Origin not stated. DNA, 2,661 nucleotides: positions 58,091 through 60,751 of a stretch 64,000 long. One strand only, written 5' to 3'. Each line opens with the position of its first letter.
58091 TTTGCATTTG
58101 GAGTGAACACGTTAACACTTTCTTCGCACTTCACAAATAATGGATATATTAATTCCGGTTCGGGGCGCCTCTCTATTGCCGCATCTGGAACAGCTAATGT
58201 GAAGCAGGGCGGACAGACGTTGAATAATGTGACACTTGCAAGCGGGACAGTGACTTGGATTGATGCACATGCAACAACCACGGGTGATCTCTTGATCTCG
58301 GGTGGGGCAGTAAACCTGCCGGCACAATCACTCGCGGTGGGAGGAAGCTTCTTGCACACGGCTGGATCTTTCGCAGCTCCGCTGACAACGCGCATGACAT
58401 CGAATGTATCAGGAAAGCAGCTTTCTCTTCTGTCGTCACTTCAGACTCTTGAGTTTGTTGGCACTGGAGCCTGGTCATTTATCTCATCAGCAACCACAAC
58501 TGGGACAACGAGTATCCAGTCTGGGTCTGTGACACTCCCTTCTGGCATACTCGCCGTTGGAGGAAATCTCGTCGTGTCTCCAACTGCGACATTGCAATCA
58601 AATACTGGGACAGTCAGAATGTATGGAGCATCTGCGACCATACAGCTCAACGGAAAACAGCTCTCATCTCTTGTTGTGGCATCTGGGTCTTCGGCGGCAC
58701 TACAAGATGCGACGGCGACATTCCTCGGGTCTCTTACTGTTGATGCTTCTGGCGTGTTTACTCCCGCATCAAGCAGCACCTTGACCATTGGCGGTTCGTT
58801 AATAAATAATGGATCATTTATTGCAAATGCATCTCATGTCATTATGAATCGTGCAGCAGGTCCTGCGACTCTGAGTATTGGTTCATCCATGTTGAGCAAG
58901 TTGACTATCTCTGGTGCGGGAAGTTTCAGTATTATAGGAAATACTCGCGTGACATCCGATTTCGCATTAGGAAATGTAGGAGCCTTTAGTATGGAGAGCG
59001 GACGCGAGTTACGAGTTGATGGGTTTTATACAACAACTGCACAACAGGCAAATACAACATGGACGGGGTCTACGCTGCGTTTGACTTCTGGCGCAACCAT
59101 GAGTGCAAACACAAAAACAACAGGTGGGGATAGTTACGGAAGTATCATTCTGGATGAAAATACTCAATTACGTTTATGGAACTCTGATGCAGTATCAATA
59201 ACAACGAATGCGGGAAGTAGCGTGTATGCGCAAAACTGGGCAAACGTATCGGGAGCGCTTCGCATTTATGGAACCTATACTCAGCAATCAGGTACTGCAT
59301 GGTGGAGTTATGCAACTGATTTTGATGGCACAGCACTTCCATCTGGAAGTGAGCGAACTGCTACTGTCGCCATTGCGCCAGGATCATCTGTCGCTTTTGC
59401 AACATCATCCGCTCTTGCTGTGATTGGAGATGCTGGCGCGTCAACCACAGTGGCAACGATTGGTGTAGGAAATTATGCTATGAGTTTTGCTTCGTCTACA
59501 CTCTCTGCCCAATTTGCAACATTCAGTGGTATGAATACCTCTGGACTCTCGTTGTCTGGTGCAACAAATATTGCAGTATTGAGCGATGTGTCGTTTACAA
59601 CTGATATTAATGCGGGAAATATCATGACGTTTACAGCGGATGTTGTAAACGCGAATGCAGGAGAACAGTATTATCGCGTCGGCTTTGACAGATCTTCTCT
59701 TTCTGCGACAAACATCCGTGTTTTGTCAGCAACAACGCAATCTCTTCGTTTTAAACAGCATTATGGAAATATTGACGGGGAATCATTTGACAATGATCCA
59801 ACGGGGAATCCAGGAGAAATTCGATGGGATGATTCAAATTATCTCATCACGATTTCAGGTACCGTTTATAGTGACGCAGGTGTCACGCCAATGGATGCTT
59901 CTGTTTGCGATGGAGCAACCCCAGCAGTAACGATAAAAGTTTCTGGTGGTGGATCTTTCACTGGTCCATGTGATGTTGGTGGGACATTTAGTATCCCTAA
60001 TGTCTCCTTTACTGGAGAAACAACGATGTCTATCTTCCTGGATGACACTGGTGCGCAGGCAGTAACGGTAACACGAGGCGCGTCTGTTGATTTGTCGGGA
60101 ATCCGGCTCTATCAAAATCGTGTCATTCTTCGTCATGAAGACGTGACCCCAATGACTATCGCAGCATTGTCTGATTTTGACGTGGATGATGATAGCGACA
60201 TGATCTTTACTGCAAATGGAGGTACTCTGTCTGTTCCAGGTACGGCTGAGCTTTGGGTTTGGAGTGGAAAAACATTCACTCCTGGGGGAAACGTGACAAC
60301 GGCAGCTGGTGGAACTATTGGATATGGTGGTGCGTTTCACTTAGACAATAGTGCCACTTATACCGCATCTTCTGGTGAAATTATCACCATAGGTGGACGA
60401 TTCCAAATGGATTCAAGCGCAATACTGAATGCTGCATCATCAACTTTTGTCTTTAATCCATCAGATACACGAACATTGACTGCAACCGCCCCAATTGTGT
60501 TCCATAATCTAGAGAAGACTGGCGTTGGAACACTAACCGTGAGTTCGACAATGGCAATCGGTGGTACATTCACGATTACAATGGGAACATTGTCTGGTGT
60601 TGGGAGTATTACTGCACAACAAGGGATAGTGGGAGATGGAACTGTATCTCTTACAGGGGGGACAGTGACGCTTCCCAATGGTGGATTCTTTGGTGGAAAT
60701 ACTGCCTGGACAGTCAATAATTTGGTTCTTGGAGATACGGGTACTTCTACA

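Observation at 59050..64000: About 2.3-kb tandem super-repeats (about 790 aa each) forming the C-terminal part of the giant gene and continuing off-window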

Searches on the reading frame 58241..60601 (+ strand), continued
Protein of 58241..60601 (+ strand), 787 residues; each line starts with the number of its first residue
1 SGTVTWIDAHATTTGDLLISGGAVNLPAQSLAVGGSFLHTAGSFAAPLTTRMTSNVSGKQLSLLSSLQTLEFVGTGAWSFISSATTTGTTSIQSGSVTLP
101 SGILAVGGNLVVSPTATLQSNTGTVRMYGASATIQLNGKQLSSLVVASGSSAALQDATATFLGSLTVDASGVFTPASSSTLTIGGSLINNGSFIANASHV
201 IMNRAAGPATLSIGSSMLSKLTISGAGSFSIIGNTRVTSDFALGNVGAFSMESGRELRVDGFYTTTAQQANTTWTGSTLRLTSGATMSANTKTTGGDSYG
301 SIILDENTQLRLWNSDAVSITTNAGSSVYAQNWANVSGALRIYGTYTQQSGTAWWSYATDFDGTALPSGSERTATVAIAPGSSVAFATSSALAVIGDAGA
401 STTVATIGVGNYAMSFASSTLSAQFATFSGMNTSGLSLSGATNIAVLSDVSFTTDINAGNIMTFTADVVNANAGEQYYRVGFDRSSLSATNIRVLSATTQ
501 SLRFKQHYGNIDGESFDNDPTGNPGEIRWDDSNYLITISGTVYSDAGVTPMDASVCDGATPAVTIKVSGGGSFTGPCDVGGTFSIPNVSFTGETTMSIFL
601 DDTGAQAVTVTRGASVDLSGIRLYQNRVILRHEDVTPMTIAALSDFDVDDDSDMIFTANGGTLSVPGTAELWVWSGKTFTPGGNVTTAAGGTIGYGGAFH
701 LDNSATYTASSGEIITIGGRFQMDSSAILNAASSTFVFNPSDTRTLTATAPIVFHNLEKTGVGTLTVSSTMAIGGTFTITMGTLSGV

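Call 89: search_protein_families(library=pfam, proteins=[L007:1237-2763:+], max_evalue=0.1)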
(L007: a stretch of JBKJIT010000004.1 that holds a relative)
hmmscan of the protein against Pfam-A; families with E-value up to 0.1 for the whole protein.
L007:1237-2763:+ (508 aa): 10 families
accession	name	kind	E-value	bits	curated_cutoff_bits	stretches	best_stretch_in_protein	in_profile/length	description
PF00963.24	Cohesin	-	3.7e-07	30.9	24.1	1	42-155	10-130/139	Cohesin domain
PF03896.21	TRAP_alpha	-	7.6e-05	22.4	24.7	1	332-444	58-166/180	Translocon-associated protein (TRAP), alpha subunit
PF19077.6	Big_13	-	0.00058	20.7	27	1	352-382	66-98/102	Bacterial Ig-like domain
PF05887.16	Trypan_PARP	-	0.00075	19.9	100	1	144-238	26-130/134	Procyclic acidic repetitive protein (PARP)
PF15050.11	SCIMP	-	0.0034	18.2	27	1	411-485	15-89/132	SCIMP protein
PF00041.27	fn3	-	0.0044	17.6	25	1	302-379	5-79/84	Fibronectin type III domain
PF05961.16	Chordopox_A13L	-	0.013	16.2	24.1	1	409-451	5-47/69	Chordopoxvirus A13L protein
PF17561.7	TssO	-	0.014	16.1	29.2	1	409-481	14-87/148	Type VI secretion system, TssO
PF14316.11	DUF4381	-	0.027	15.2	27.2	1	411-486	25-93/145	Domain of unknown function (DUF4381)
PF00801.26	PKD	-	0.062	13.7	23.5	0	358-378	55-75/80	PKD domain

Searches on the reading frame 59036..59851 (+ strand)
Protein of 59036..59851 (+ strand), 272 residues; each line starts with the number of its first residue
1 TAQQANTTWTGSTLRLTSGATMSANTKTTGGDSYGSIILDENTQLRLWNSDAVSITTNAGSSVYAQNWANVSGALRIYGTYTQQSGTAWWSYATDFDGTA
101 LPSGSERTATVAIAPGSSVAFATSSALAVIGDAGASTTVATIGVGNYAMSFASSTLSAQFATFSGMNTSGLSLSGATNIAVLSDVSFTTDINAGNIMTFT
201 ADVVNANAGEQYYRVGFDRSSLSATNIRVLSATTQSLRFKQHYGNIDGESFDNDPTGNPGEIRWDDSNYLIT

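Call 87: search_protein_families(library=pfam, proteins=[window:59036-59851:+], max_evalue=5)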
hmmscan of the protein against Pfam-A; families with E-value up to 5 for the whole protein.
window:59036-59851:+ (272 aa): 1 family
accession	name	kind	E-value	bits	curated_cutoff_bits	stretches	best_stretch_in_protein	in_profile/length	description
PF19410.4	DUF5980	-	0.12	13.3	27.1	1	81-129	13-56/97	Family of unknown function (DUF5980)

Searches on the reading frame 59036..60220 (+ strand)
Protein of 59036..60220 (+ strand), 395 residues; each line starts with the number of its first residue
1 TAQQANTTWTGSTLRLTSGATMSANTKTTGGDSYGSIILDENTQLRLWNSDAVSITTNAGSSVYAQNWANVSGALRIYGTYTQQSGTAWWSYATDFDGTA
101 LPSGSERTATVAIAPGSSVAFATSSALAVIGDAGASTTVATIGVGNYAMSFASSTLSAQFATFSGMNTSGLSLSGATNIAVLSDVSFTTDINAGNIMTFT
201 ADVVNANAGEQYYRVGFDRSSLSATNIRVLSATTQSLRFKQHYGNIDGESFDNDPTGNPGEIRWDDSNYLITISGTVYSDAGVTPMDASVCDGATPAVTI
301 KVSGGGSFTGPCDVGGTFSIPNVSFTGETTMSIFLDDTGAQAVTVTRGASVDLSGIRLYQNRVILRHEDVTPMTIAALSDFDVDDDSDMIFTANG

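Call 70: predict_structure(alignment_id=A4)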
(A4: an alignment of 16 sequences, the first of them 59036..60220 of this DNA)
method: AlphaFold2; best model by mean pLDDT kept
length: 395 residues; sequences in the alignment: 16
mean_pLDDT: 85.5   pTM: 0.78
mean pLDDT of the five models: 85.5, 84.3, 83.0, 81.5, 80.1
residues with pLDDT >= 90: 229; 70-90: 105; 50-70: 42; < 50: 19
segments of 3 or more residues with pLDDT < 50: 1-4, 362-370, 390-395
pLDDT, mean of each block of 10 residues (from residue 1): 56 92 76 92 93 95 95 96 97 95 94 97 97 96 92 98 92 97 92 88 96 93 90 93 94 90 92 86 77 82 86 89 85 71 58 79 44 59 62 38
secondary structure, 60 per line:
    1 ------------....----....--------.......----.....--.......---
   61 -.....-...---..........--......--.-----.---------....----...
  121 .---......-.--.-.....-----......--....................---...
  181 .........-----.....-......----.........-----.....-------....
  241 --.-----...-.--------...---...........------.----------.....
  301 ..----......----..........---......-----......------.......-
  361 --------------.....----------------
elements in order: E13-16 E21-24 E33-39 E44-48 E51-57 E62-66 E74-83 E86-91 E110-113 E118-121 E125-130 E137-141 E147-152 E155-174 E178-189 E195-199 H201-206 E211-219 E225-229 E237-240 E262-264 E268-278 E296-302 E307-312 E317-326 E330-335 E341-346 E353-359 H375-379

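Call 72: fold_search(model_id=the predicted structure, library=pdb)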
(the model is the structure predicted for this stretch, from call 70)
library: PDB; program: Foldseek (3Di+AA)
matches with E <= 10: 418; with E <= 0.001: 0
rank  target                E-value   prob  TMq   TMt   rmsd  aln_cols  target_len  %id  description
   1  5ek8                  1.5e-02  0.97  0.15  0.09   8.9       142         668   14  Crystal structure of a 9R-lipoxygenase from Cyanothece PCC8801 at 2.7 Angstroms (released 2015-12-23)
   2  7ukj_C                3.6e-02  0.18  0.20  0.15  15.8       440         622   10  In situ cryo-EM structure of bacteriophage Sf6 portal:gp7 complex at 2.7A resolution (released 2022-12-21)
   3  7koh_D                4.8e-02  0.13  0.12  0.10  15.1       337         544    9  Crystal structure of antigen 43 from Escherichia coli EDL933 (released 2022-03-09)
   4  4yok                  5.3e-02  1.00  0.17  0.31   3.8       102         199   18  Crystal structure of a DUF3823 family protein (PARMER_04126) from Parabacteroides merdae ATCC 43184 at 1.80 A resolution (released 2015-03-25)
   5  8wm1_A                5.6e-02  0.16  0.15  0.14  16.6       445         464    8  DHS dehydratase (released 2024-10-02)
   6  4gqz_A                6.7e-02  0.77  0.13  0.26   7.8       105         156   19  Crystal Structure of S.CueP (released 2013-08-14)
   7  2vbk                  7.8e-02  0.14  0.19  0.16  17.0       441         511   12  NATIVE TAILSPIKE PROTEIN OF BACTERIOPHAGE SF6 (released 2008-04-01)
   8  4yz0_A                1.0e-01  0.21  0.16  0.23  12.1       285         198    9  C. bescii Family 3 pectate lyase double mutant K108A/E39Q in complex with trigalacturonic acid (released 2015-12-23)
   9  7koh_C                1.2e-01  0.09  0.11  0.10  15.9       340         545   10  Crystal structure of antigen 43 from Escherichia coli EDL933 (released 2022-03-09)
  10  4fxt_A                1.3e-01  0.97  0.16  0.30   4.3        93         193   13  Crystal structure of a DUF3823 family protein (BACOVA_02663) from Bacteroides ovatus ATCC 8483 at 2.77 A resolution (released 2012-07-25)
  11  3rkp_A                1.3e-01  0.90  0.15  0.16   7.5       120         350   15  Crystal structure of BcpA*(D312A), the major pilin subunit of Bacillus cereus (released 2012-05-30)
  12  5ny0                  1.3e-01  0.15  0.17  0.18  14.9       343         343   10  L. reuters 100-23 SRRP (released 2018-03-21)
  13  2vbm_A                1.3e-01  0.13  0.19  0.16  16.7       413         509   13  Tailspike protein of bacteriophage Sf6 complexed with tetrasaccharide (released 2008-04-22)
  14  4ru5_A                1.4e-01  0.14  0.19  0.15  16.1       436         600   10  Crystal Structure of the Pseudomonas phage phi297 tailspike gp61 (released 2015-11-18)
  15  3njx                  1.5e-01  0.90  0.15  0.12   6.1       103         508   14  Rhamnogalacturonan Lyase from Aspergillus aculeatus mutant H210A (released 2010-10-06)
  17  4fxt_K                1.9e-01  0.92  0.15  0.27   5.0        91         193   15  Crystal structure of a DUF3823 family protein (BACOVA_02663) from Bacteroides ovatus ATCC 8483 at 2.77 A resolution (released 2012-07-25)
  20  4fxt_D                2.2e-01  0.97  0.17  0.31   3.8        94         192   12  Crystal structure of a DUF3823 family protein (BACOVA_02663) from Bacteroides ovatus ATCC 8483 at 2.77 A resolution (released 2012-07-25)
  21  4fxt_E                2.2e-01  0.91  0.16  0.27   5.0        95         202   16  Crystal structure of a DUF3823 family protein (BACOVA_02663) from Bacteroides ovatus ATCC 8483 at 2.77 A resolution (released 2012-07-25)
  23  4fxt_M                2.3e-01  0.94  0.16  0.29   4.3        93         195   12  Crystal structure of a DUF3823 family protein (BACOVA_02663) from Bacteroides ovatus ATCC 8483 at 2.77 A resolution (released 2012-07-25)
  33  3mn8_D                3.2e-01  0.77  0.15  0.15   4.7       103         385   14  Structure of Drosophila melanogaster carboxypeptidase D isoform 1B short (released 2010-07-28)
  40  3qva_B                3.9e-01  0.72  0.16  0.45   4.3       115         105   15  Structure of Klebsiella pneumoniae 5-hydroxyisourate hydrolase (released 2011-08-24)
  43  4fxt_I                4.7e-01  0.66  0.15  0.27   4.5        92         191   11  Crystal structure of a DUF3823 family protein (BACOVA_02663) from Bacteroides ovatus ATCC 8483 at 2.77 A resolution (released 2012-07-25)
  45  3mn8_C                5.0e-01  0.66  0.15  0.15   4.6       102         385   14  Structure of Drosophila melanogaster carboxypeptidase D isoform 1B short (released 2010-07-28)
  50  3mn8_B                6.0e-01  0.60  0.15  0.15   4.8       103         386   14  Structure of Drosophila melanogaster carboxypeptidase D isoform 1B short (released 2010-07-28)
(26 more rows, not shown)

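Call 81: search_protein_representatives(alignment_id=A5)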
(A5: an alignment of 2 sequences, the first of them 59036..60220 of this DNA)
Query: 2 sequences, 398 profile positions. Proteins with E-value up to 0.001 (for the whole library): 341; up to 1e-10: 234; up to 1e-30: 142. The best 150 are listed.
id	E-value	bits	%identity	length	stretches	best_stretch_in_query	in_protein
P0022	0.0e+00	1064.1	-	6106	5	3-398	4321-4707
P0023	0.0e+00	1018.5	-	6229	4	2-397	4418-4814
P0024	3.3e-272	918.9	-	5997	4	2-397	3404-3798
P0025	1.3e-271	916.9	-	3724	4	3-396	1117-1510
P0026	1.1e-268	907.3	-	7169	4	5-396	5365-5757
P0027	2.5e-267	902.8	-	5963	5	3-396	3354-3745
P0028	1.1e-264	894.2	-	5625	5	1-397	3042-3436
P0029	1.5e-258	873.9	-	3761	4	4-396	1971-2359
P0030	3.3e-258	872.8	-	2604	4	1-397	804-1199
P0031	1.8e-257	870.3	-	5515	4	1-396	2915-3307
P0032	1.9e-256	867.0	-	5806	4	5-396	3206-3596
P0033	2.1e-256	866.8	-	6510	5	2-396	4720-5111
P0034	3.9e-256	866.0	-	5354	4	2-396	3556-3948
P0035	1.3e-254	861.0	-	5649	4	4-397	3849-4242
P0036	1.0e-251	851.4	-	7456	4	6-396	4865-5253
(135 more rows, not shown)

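Call 85: find_encoding_contigs(protein=P0022, flank=10000, max_places=3)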
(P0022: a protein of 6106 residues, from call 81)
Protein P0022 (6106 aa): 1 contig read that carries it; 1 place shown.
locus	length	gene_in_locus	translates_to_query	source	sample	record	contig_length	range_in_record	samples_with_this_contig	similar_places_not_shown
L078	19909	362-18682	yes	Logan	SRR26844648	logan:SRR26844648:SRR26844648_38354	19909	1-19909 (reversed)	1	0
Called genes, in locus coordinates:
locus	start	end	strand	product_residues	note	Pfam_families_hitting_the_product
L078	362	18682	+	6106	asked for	PF10102:DUF2341, PF25788:Ig_Rha78A_N (faint), PF10102:DUF2341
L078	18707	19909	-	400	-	?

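Call 89: search_protein_families(library=pfam, proteins=[L078:16379-18679:+], max_evalue=0.1)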
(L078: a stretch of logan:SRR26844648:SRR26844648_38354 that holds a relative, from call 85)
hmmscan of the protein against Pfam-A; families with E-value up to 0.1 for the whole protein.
L078:16379-18679:+ (767 aa): 2 families
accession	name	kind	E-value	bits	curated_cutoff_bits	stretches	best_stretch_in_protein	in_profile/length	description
PF10102.14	DUF2341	-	7.2e-18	65.3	23.4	1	65-137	1-73/84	Domain of unknown function (DUF2341)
PF22237.3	SO2946-like_C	-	0.019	15.4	27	1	249-296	87-134/163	SO2946-like, C-terminal domain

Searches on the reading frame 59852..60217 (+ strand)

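Call 87: search_protein_families(library=pfam, proteins=[window:59852-60217:+], max_evalue=5)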
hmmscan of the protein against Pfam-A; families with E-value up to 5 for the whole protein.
window:59852-60217:+ (122 aa): 1 family
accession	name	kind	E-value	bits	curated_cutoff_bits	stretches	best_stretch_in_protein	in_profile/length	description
PF13157.11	Enas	-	0.0052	17.2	22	1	42-80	41-79/112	Endospore appendages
